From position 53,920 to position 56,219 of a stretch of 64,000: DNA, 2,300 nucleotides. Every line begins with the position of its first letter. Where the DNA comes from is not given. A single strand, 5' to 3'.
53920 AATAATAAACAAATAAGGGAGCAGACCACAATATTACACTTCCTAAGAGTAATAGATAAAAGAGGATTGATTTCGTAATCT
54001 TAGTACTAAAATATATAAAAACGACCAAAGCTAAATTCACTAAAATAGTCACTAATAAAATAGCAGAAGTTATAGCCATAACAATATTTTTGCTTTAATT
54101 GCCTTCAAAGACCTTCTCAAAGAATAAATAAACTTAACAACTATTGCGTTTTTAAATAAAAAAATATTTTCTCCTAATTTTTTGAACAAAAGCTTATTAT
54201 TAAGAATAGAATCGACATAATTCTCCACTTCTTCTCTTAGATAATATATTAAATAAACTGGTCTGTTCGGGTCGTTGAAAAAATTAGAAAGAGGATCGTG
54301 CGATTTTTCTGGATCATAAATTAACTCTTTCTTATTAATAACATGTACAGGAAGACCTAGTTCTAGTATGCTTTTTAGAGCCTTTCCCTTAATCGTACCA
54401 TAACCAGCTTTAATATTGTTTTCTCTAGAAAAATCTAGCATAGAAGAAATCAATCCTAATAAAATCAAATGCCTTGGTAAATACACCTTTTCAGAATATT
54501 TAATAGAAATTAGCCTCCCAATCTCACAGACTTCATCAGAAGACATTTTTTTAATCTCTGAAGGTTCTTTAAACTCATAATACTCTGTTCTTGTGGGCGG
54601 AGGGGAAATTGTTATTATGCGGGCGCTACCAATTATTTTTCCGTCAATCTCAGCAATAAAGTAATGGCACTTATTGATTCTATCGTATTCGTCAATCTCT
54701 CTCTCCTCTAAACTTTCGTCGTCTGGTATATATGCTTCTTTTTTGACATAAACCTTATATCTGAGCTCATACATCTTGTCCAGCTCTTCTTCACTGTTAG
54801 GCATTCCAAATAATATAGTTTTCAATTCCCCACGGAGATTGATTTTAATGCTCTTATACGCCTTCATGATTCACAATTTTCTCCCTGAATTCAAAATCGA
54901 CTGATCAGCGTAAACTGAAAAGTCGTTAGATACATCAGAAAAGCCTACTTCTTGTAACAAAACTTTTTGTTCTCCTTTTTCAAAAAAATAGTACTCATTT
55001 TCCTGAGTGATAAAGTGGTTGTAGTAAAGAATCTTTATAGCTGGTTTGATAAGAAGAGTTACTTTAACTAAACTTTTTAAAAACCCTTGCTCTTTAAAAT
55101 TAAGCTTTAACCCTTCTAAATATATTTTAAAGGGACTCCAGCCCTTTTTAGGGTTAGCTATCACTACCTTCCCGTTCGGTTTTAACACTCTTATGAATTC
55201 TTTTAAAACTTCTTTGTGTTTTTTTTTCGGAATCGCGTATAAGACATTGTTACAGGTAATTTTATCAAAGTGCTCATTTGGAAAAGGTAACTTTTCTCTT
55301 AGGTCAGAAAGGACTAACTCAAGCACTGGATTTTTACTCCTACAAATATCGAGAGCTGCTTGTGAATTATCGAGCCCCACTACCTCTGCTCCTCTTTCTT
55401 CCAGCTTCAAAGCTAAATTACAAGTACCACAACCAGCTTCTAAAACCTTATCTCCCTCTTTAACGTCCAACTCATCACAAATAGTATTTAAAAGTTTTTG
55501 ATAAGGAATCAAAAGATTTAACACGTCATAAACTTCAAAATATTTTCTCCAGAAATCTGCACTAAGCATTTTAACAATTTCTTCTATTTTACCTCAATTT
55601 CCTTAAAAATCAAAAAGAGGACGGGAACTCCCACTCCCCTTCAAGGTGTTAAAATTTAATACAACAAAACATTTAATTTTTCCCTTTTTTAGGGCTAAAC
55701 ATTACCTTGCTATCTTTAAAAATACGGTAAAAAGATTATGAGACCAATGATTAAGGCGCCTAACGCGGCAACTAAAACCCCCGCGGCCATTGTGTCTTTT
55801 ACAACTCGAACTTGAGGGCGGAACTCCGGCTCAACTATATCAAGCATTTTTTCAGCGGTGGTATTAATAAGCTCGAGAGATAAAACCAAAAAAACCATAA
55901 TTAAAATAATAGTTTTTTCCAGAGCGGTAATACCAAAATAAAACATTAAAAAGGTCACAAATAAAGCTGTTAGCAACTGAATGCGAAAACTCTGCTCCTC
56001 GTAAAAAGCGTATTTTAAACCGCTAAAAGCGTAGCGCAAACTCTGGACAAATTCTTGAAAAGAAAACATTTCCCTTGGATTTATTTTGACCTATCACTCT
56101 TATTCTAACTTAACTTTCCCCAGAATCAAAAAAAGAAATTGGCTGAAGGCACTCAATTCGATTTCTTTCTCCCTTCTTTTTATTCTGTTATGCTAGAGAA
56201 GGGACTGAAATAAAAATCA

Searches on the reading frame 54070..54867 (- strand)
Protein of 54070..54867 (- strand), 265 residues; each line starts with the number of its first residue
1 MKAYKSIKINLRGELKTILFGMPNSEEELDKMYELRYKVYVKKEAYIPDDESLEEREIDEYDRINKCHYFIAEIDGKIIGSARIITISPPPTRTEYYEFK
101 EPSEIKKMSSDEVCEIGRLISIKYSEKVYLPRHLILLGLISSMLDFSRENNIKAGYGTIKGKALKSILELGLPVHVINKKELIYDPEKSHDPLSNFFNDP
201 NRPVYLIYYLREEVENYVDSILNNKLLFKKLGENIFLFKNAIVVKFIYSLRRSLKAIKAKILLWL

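Call 3: search_protein_families(library=pfam, proteins=[window:54070-54867:-], max_evalue=0.01)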
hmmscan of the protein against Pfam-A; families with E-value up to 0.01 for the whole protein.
window:54070-54867:- (265 aa): 4 families
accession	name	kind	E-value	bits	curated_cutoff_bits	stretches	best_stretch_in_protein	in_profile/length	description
PF21926.2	FeeM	-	7.3e-09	36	27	1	32-123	2-90/158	N-acyl amino acid synthase FeeM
PF13444.12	Acetyltransf_5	-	4.8e-07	30.8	22.4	1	35-119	1-85/102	Acetyltransferase (GNAT) domain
PF00765.23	Autoind_synth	-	6.6e-06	26.2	24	1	25-175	6-155/183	Autoinducer synthase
PF00583.31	Acetyltransf_1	-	0.0036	18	20.7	1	48-93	14-59/116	Acetyltransferase (GNAT) family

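Call 4: search_protein_families(library=ncbifam, proteins=[window:54070-54867:-], max_evalue=0.01)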
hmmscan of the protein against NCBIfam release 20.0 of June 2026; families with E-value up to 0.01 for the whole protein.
window:54070-54867:- (265 aa): 4 families
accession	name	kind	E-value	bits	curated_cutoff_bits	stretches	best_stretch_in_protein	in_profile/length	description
TIGR03694.1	exosort_acyl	subfamily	3.2e-10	39.8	111.95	1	24-119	14-117/241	PEP-CTERM/exosortase system-associated acyltransferase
NF052555.1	OrAlActfOlsBBRUA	equivalog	0.002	17.7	320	1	10-70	15-74/278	l-ornithine N(alpha)-acyltransferase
NF052393.1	AHserLSynTraI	equivalog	0.0021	17.3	250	1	25-90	14-77/212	acyl-homoserine-lactone synthase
NF010408.0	PRK13834.1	subfamily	0.0061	16.1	292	1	26-90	15-77/207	acyl-homoserine-lactone synthase TraI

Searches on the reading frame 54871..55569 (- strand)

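Call 3: search_protein_families(library=pfam, proteins=[window:54871-55569:-], max_evalue=0.01)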
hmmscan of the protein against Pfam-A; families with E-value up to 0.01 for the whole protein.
window:54871-55569:- (232 aa): 16 families
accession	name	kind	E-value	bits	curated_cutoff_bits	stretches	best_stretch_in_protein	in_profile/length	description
PF13649.12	Methyltransf_25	-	6.4e-21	75.3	27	1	42-133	1-97/97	Methyltransferase domain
PF08241.18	Methyltransf_11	-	4.7e-20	72.5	21.2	1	43-137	1-95/95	Methyltransferase domain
PF13847.12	Methyltransf_31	-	2.2e-17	63.5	27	1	37-197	2-142/145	Methyltransferase domain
PF13489.12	Methyltransf_23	-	1.3e-13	51.5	27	1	37-213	21-162/164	Methyltransferase domain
PF08242.18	Methyltransf_12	-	2.1e-13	51.3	30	1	43-134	1-97/98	Methyltransferase domain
PF01209.24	Ubie_methyltran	-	1.6e-10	41.2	20.1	1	12-138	18-152/233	ubiE/COQ5 methyltransferase family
PF07021.18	MetW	-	4e-09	36.8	21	1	36-145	11-115/193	Methionine biosynthesis protein MetW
PF02353.26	CMAS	-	3.6e-07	30.2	27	1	27-137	51-164/273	Mycolic acid cyclopropane synthetase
PF05724.17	TPMT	-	4.8e-06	26.8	26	1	4-75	3-74/218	Thiopurine S-methyltransferase (TPMT)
PF05175.20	MTS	-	3.3e-05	24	23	1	32-143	25-145/170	Methyltransferase small domain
PF01739.24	CheR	-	0.00014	21.8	27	1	97-137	133-173/195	CheR methyltransferase, SAM binding domain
PF00398.26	RrnaAD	-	0.00024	20.8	24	1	24-91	16-86/263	Ribosomal RNA adenine dimethylase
PF20922.3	Anamorsin_N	-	0.00052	20.2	27.1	1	98-141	49-91/163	Anamorsin, N-terminal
PF03141.22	Methyltransf_29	-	0.0007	18.7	23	1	38-140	117-220/506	Putative S-adenosyl-L-methionine-dependent methyltransferase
PF06325.19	PrmA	-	0.0043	17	22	1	36-136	159-257/296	Ribosomal protein L11 methyltransferase (PrmA)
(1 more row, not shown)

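Call 4: search_protein_families(library=ncbifam, proteins=[window:54871-55569:-], max_evalue=0.01)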
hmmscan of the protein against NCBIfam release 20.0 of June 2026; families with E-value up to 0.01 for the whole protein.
window:54871-55569:- (232 aa): 64 families (the best 25 are shown)
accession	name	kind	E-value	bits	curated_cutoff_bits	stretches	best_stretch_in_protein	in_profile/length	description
NF043040.1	corrin_prot_MT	hypoth_equivalog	6e-20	71.6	180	1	30-139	34-149/216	corrinoid protein-associated methyltransferase CpaM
NF045667.1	MTase_DVU1556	equivalog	6.6e-18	64.9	155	1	30-138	14-120/213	DVU_1556 family methyltransferase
NF001243.0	PRK00216.1-4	equivalog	1.6e-16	60.4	235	1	7-159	13-171/237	demethylmenaquinone methyltransferase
TIGR02752.1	MenG_heptapren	equivalog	8e-16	58.3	419.85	1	7-213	11-214/231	demethylmenaquinone methyltransferase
NF001241.0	PRK00216.1-2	equivalog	1e-15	58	327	1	14-150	24-162/231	demethylmenaquinone methyltransferase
TIGR01934.1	MenG_MenH_UbiE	subfamily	9.2e-15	54.5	158.35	1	28-141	29-145/223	ubiquinone/menaquinone biosynthesis methyltransferase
NF001244.0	PRK00216.1-5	equivalog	2.2e-14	53.3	216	1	28-139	38-155/236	bifunctional demethylmenaquinone methyltransferase/2-methoxy-6-polyprenyl-1,4-benzoquinol methylase UbiE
NF041536.1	ArsM_DUF2284_UU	exception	3.2e-12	45.6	575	1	36-139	74-182/459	arsenite methyltransferase/DUF2284 domain selenoprotein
NF041537.1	ArsM_AhpD_UU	exception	8.3e-12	44.5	510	1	36-139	74-182/345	arsenite methyltransferase/AhpD domain selenoprotein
NF001240.0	PRK00216.1-1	equivalog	9.6e-12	44.5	378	1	30-142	55-173/251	bifunctional demethylmenaquinone methyltransferase/2-methoxy-6-polyprenyl-1,4-benzoquinol methylase UbiE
NF047649.1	MTase_UXPK_star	exception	1.2e-11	44.2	460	1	36-139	75-183/283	methyltransferase/UXPK-star double selenoprotein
NF007610.0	PRK10258.1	equivalog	1.5e-11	44.2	342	1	30-137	34-138/251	malonyl-ACP O-methyltransferase BioC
TIGR02072.1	BioC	equivalog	3.5e-11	43.4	184.95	1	27-138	24-133/244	malonyl-ACP O-methyltransferase BioC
NF045825.1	FAmtase_mtf2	equivalog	2.2e-10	40.2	400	1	33-139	54-160/248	fatty-acid O-methyltransferase Mtf2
TIGR02021.1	BchM-ChlM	equivalog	4.7e-10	39.3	158.9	1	25-129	43-147/218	magnesium protoporphyrin IX methyltransferase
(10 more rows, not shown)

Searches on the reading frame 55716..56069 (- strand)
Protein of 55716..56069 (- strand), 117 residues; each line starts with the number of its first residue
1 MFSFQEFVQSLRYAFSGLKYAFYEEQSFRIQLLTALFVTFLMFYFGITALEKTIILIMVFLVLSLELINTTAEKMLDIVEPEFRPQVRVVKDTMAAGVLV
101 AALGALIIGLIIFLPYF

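Call 3: search_protein_families(library=pfam, proteins=[window:55716-56069:-], max_evalue=0.01)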
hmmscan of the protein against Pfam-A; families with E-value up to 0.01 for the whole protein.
window:55716-56069:- (117 aa): 1 family
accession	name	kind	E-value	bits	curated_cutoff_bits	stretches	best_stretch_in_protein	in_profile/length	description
PF01219.24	DAGK_prokar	-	1.3e-30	105.6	22.3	1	12-113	1-102/102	Prokaryotic diacylglycerol kinase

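Call 4: search_protein_families(library=ncbifam, proteins=[window:55716-56069:-], max_evalue=0.01)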
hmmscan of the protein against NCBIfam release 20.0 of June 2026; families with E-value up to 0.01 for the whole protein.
window:55716-56069:- (117 aa): 0 families
